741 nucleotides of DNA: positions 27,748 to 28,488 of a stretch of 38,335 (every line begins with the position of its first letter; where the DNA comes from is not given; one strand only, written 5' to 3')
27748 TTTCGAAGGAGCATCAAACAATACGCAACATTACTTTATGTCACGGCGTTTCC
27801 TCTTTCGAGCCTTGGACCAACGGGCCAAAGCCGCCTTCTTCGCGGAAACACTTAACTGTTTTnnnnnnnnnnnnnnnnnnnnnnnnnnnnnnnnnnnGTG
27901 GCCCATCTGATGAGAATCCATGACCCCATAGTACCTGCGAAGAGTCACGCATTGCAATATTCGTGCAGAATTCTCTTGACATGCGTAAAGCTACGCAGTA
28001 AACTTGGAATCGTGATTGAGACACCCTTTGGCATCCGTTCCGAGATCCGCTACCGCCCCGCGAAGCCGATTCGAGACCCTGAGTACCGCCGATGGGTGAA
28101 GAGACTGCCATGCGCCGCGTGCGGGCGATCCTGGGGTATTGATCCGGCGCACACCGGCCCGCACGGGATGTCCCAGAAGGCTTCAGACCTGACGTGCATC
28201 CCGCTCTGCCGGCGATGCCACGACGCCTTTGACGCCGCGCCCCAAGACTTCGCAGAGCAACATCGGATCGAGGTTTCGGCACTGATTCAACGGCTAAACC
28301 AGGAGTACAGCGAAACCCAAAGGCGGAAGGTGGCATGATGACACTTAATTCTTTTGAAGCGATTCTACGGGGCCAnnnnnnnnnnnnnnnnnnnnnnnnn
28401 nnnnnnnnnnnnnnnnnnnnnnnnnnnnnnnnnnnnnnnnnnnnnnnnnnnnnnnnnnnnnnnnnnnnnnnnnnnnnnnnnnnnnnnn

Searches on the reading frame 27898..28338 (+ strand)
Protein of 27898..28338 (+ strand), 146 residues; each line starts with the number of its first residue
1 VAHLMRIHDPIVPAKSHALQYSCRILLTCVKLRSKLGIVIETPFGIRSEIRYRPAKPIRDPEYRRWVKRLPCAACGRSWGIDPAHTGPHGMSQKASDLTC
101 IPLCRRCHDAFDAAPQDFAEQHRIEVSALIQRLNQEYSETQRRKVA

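Call 36: search_protein_families(library=pfam, proteins=[window:27898-28338:+], max_evalue=0.01)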
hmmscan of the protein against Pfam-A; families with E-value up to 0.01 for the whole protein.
window:27898-28338:+ (146 aa): 1 family
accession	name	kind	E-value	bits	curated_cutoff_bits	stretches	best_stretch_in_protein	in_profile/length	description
PF06147.18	DUF968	-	3.4e-13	50.4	27.8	1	59-135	88-166/171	Protein of unknown function (DUF968)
